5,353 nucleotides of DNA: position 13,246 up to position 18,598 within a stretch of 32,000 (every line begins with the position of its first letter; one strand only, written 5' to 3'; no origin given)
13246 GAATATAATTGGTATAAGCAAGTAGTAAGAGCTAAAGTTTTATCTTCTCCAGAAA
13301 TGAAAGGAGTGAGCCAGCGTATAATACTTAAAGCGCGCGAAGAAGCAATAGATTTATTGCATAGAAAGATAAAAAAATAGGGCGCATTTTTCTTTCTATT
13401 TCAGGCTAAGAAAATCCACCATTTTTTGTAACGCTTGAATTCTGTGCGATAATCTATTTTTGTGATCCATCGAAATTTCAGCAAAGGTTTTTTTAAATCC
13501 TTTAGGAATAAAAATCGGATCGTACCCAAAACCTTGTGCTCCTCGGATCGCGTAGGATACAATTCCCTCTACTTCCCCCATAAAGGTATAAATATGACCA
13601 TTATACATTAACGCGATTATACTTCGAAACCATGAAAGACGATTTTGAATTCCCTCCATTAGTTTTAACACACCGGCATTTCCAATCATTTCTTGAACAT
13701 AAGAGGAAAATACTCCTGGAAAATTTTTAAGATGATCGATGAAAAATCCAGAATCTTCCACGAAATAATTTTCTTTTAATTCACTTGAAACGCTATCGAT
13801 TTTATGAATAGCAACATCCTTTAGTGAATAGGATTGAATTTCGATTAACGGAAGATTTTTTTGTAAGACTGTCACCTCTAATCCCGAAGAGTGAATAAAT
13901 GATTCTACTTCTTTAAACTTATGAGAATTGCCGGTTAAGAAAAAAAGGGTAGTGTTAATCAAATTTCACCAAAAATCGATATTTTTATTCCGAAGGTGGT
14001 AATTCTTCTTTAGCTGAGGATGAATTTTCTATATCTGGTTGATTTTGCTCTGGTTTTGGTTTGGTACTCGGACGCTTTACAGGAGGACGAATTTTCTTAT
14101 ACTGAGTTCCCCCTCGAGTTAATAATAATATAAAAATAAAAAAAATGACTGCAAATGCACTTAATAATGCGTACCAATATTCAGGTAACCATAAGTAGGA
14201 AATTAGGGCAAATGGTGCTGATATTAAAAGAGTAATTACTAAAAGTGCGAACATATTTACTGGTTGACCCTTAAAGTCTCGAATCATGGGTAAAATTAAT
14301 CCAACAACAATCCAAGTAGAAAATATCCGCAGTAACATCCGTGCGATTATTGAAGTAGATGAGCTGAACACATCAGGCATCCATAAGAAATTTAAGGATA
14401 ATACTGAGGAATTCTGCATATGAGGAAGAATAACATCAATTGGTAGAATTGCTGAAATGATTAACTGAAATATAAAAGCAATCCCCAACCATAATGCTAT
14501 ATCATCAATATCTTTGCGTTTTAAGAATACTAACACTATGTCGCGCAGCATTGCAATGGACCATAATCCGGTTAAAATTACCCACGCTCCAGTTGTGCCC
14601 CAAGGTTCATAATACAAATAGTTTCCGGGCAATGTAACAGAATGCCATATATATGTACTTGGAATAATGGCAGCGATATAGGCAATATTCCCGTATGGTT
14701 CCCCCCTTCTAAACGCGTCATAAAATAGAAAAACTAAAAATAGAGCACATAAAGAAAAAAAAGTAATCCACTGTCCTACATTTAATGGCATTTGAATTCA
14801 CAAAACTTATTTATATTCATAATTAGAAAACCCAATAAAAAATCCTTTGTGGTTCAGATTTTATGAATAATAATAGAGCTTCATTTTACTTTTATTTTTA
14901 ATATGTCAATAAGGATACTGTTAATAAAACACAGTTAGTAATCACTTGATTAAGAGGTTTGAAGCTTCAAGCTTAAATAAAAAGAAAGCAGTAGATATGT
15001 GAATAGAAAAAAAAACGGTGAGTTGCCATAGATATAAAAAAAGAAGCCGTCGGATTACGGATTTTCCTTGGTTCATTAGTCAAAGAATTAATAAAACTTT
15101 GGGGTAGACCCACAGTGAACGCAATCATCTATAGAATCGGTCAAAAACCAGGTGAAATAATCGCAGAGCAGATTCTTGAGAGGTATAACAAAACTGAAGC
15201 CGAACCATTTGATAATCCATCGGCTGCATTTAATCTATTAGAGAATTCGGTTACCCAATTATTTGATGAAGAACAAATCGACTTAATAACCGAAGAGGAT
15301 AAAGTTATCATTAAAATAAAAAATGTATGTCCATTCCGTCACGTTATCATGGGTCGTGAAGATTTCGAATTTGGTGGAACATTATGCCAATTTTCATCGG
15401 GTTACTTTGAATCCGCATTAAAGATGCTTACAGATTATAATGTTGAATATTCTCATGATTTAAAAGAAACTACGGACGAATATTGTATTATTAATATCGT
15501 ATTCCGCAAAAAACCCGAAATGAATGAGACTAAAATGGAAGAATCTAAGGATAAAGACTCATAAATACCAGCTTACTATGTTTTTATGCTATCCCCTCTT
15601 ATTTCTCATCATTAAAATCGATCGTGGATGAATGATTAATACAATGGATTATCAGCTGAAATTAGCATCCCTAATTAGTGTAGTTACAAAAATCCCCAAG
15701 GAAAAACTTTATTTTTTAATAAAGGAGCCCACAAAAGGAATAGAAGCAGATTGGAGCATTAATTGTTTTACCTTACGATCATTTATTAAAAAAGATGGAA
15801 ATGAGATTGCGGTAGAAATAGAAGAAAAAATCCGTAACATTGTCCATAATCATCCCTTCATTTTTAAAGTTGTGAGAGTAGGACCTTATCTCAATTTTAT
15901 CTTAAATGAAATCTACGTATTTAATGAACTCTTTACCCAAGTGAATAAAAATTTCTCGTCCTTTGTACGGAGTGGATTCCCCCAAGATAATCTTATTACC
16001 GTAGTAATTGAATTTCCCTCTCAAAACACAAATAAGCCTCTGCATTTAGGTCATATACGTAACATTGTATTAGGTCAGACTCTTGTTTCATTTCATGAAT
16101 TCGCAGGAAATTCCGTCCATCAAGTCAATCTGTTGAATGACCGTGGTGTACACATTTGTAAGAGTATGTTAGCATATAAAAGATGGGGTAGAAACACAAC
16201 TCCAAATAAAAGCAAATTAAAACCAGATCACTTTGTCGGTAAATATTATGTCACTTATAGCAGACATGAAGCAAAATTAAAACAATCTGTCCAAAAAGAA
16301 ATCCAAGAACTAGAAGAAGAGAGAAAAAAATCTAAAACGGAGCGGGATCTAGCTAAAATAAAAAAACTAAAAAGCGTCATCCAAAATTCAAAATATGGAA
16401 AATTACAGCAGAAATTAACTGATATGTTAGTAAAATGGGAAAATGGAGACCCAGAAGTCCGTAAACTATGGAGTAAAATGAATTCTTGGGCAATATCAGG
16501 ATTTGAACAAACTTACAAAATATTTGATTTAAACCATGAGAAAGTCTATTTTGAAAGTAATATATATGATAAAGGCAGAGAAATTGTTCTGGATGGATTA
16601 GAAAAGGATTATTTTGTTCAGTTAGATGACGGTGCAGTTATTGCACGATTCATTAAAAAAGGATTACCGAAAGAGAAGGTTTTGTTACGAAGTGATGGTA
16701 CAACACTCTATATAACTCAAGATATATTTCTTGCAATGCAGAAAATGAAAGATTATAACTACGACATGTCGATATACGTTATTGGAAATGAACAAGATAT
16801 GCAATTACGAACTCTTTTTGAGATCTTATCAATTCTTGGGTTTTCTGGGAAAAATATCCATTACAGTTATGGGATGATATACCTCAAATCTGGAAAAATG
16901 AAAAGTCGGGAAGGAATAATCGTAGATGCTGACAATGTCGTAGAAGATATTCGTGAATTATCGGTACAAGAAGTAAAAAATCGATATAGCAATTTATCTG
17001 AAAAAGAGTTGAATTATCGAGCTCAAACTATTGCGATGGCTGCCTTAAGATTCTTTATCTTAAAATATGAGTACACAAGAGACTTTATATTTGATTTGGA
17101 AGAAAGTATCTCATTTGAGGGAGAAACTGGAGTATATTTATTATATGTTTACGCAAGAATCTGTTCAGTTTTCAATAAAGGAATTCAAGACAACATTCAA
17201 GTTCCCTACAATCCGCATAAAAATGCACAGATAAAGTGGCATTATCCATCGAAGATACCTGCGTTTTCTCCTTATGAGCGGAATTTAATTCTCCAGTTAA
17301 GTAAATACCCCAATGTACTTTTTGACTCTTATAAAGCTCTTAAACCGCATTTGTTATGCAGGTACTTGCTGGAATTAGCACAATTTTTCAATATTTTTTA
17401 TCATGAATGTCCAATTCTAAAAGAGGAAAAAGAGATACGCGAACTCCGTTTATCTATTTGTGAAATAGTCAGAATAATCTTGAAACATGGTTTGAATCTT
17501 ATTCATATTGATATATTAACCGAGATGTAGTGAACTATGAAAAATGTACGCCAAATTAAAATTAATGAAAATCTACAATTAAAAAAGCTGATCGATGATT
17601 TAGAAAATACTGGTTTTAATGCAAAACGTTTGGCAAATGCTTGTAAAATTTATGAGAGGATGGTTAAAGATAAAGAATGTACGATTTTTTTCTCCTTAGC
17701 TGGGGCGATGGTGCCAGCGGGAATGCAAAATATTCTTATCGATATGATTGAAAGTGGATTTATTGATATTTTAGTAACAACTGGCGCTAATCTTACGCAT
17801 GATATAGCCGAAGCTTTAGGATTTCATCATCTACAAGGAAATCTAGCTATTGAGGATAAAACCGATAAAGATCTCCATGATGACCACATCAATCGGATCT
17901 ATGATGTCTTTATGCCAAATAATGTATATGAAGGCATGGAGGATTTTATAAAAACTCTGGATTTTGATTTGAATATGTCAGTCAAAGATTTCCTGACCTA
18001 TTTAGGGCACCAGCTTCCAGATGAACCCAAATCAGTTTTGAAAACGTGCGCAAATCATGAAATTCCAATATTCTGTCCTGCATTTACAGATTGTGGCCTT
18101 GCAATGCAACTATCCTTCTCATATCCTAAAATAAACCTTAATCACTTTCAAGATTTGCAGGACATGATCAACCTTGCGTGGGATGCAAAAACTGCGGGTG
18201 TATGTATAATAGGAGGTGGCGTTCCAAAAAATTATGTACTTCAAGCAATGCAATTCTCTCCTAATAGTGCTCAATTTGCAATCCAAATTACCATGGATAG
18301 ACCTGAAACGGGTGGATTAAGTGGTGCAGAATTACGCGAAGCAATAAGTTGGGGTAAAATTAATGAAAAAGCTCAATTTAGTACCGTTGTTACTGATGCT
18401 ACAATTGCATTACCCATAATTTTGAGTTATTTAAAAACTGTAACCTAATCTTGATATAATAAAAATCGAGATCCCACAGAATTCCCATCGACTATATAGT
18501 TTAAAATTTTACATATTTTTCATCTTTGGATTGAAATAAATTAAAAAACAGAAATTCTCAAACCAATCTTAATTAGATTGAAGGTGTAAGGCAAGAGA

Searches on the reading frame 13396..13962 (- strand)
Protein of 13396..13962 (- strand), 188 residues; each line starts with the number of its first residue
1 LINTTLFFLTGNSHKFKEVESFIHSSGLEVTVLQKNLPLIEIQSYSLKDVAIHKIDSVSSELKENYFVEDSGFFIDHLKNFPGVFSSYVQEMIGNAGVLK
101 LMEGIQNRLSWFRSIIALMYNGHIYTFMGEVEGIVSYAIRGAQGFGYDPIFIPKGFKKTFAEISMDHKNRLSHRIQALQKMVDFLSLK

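Call 12: search_protein_families(library=pfam, proteins=[window:13396-13962:-], max_evalue=0.0001)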
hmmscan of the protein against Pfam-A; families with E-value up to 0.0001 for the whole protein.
window:13396-13962:- (188 aa): 1 family
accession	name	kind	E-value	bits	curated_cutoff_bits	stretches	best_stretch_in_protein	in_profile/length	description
PF01725.21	Ham1p_like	-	2.9e-45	154.9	22.5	1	6-184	1-186/186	Ham1 family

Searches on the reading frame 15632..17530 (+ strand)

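Call 12: search_protein_families(library=pfam, proteins=[window:15632-17530:+], max_evalue=0.0001)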
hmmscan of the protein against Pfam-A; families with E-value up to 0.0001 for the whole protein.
window:15632-17530:+ (632 aa): 2 families
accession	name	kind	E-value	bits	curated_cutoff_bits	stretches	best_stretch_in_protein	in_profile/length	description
PF00750.26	tRNA-synt_1d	-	5e-40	138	23.3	1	122-488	20-348/349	tRNA synthetases class I (R), catalytic domain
PF05746.21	DALR_1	-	8e-28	97.3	22.3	1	503-632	1-117/117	DALR anticodon binding domain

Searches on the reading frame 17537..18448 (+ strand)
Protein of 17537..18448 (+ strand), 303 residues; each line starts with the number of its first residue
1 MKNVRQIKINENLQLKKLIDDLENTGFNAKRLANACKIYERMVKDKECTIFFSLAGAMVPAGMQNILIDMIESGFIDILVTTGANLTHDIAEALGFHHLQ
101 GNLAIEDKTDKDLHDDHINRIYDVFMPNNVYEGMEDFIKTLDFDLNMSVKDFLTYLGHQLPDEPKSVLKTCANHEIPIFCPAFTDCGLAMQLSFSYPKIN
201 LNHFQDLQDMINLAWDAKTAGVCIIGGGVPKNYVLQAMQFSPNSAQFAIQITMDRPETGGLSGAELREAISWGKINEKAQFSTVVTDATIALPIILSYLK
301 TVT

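Call 12: search_protein_families(library=pfam, proteins=[window:17537-18448:+], max_evalue=0.0001)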
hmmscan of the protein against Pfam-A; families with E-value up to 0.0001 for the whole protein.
window:17537-18448:+ (303 aa): 2 families
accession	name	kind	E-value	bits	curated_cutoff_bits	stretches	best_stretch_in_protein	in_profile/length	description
PF01916.23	DS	-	9.7e-95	317.6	27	1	17-298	1-287/288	Deoxyhypusine synthase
PF21570.3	ArgZ-like_C_2nd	-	3.1e-06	27.4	27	1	42-126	9-92/213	Arginine dihydrolase ArgZ-like, C-terminal, Rossmann fold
